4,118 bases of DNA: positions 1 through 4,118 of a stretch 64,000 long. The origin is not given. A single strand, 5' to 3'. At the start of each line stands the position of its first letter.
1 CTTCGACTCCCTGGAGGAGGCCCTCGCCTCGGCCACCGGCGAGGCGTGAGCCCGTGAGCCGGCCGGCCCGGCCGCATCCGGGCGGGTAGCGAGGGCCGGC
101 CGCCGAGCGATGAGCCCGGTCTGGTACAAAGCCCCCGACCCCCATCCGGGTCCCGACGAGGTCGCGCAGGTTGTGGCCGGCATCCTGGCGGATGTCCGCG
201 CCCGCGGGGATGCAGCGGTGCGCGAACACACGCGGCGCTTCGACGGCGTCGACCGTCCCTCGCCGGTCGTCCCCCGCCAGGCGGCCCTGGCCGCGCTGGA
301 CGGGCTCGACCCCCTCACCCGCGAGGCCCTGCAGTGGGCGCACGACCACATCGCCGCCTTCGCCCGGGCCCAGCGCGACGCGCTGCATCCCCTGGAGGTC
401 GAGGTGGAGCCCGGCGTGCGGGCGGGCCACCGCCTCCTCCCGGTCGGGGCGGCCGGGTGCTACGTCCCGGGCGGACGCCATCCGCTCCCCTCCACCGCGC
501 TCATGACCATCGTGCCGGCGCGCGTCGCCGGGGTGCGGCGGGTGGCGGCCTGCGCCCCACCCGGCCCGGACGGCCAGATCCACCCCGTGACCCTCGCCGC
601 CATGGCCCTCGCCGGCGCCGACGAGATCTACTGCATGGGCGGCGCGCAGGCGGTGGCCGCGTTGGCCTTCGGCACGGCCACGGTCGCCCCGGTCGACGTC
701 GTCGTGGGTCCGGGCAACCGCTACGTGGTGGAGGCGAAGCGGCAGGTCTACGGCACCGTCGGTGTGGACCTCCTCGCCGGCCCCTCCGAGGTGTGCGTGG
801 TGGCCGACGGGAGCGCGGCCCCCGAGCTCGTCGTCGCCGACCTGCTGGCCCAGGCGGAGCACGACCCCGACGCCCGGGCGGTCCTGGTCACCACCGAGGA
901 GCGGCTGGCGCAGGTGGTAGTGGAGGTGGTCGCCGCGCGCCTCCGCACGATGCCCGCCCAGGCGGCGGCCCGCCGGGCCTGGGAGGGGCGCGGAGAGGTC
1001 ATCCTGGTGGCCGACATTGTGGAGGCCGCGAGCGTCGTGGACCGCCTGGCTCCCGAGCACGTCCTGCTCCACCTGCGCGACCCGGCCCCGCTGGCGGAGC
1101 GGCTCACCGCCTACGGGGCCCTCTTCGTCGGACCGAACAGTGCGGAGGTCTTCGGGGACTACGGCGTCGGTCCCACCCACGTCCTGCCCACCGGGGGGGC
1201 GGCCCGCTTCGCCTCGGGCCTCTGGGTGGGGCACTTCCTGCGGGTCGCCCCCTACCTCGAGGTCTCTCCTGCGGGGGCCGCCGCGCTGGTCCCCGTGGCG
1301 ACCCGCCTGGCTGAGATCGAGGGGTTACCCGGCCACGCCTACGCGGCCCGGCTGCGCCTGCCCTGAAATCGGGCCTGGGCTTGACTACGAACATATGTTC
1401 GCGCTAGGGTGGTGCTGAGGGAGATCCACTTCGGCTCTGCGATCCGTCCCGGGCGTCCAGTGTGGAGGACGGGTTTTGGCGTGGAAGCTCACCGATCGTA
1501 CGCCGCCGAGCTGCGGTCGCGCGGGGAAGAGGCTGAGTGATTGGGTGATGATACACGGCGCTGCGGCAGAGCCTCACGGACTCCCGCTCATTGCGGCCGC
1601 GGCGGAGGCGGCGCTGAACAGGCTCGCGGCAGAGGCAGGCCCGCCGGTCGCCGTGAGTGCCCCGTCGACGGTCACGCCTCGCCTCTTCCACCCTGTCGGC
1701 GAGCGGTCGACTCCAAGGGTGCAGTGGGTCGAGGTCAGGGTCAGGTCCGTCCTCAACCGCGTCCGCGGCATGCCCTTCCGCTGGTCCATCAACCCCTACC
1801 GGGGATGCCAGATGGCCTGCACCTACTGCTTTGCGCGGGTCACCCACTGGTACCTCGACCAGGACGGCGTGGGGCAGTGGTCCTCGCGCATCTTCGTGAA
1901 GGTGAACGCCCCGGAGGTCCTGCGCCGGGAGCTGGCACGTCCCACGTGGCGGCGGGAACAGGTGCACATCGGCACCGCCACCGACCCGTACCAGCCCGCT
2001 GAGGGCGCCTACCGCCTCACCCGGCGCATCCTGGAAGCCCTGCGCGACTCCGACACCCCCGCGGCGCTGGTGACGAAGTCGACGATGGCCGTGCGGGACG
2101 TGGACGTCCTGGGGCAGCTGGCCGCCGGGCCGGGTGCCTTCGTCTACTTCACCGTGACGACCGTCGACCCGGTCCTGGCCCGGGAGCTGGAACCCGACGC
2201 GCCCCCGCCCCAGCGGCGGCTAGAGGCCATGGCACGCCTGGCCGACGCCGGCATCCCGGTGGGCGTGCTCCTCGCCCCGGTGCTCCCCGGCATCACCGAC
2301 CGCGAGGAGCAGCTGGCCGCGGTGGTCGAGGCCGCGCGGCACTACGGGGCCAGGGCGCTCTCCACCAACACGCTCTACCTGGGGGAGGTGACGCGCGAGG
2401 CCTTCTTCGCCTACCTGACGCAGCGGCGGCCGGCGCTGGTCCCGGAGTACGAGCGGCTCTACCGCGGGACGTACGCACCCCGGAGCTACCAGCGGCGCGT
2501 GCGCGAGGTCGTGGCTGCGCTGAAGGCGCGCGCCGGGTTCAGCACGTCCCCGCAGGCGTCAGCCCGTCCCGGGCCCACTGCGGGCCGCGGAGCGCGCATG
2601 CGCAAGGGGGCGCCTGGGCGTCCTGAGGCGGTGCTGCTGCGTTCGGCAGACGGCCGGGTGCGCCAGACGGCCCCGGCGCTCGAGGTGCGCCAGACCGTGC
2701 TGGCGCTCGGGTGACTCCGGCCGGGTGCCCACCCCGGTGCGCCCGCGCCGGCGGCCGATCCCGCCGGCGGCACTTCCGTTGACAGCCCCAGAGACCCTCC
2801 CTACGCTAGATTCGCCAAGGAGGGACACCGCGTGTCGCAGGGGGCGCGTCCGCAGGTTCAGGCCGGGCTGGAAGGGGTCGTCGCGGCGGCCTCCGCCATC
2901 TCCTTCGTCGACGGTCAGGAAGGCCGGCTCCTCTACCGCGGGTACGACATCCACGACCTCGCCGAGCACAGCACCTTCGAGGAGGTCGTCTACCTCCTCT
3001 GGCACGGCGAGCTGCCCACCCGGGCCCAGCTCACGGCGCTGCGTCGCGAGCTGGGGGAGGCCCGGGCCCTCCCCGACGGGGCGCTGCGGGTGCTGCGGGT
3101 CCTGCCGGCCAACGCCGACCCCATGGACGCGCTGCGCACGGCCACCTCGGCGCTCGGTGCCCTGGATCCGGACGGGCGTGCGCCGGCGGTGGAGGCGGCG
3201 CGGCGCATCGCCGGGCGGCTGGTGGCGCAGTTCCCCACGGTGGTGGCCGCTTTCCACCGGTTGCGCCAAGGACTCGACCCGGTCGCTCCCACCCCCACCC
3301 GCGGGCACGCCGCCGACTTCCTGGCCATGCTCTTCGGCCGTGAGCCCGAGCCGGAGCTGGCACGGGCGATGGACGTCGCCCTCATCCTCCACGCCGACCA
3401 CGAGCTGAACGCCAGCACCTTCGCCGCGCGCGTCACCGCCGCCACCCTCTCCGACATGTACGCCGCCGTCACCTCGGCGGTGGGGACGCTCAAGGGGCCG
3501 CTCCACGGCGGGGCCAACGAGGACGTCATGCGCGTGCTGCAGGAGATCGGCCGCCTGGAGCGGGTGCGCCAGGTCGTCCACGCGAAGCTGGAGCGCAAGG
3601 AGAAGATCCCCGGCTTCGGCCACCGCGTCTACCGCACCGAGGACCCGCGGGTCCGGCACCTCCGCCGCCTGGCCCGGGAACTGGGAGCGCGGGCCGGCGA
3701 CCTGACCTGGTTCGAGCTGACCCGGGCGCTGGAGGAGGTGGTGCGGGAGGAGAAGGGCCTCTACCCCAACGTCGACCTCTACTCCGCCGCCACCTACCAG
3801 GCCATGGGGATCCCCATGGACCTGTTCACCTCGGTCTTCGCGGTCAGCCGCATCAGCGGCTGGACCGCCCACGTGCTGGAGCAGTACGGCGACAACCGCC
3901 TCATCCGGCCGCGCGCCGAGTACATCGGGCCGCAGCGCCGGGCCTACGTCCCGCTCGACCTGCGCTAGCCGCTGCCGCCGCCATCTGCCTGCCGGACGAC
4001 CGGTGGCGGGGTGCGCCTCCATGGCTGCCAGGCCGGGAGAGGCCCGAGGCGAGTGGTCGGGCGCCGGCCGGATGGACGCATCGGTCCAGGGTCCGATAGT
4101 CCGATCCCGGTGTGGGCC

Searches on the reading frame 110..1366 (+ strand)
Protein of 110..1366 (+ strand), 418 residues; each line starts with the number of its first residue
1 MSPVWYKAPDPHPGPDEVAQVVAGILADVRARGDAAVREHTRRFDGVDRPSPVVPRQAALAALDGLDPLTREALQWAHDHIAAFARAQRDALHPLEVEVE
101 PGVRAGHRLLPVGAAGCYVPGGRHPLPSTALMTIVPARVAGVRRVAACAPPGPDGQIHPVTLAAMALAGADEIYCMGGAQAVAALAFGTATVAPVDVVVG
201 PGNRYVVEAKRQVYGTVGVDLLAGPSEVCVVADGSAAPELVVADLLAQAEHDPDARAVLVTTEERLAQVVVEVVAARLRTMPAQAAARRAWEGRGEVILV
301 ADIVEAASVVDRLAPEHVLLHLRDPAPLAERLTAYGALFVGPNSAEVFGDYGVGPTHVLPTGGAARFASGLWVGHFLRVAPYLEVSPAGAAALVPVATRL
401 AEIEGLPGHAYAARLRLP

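Call 41: search_protein_families(library=pfam, proteins=[window:110-1366:+], max_evalue=0.000001)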
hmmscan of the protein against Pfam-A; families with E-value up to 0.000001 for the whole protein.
window:110-1366:+ (418 aa): 1 family
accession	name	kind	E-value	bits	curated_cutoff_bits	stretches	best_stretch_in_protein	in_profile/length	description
PF00815.25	Histidinol_dh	-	2.8e-143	478.3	27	1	16-417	9-411/411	Histidinol dehydrogenase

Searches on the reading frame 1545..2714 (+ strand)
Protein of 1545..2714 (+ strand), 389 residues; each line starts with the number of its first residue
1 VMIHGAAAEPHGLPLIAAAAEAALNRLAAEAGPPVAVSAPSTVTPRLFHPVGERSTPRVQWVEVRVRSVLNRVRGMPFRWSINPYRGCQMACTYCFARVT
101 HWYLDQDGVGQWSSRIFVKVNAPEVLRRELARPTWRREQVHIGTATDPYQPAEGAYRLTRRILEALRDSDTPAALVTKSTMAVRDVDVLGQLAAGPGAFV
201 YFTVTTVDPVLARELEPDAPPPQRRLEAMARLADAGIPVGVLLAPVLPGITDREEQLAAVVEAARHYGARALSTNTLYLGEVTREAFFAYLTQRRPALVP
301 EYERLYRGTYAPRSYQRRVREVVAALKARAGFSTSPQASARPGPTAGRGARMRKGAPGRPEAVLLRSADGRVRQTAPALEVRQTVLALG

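Call 41: search_protein_families(library=pfam, proteins=[window:1545-2714:+], max_evalue=0.000001)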
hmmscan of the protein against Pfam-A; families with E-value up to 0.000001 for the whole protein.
window:1545-2714:+ (389 aa): 1 family
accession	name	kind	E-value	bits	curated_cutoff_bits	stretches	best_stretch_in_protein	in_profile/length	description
PF04055.27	Radical_SAM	-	2.6e-16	60.7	29.5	1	82-258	1-163/166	Radical SAM superfamily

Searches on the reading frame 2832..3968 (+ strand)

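Call 41: search_protein_families(library=pfam, proteins=[window:2832-3968:+], max_evalue=0.000001)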
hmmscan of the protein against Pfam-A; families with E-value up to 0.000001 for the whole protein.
window:2832-3968:+ (378 aa): 1 family
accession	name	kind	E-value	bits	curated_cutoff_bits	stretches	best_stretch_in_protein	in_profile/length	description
PF00285.26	Citrate_synt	-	1.1e-139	465.9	27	1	12-361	1-357/357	Citrate synthase, C-terminal domain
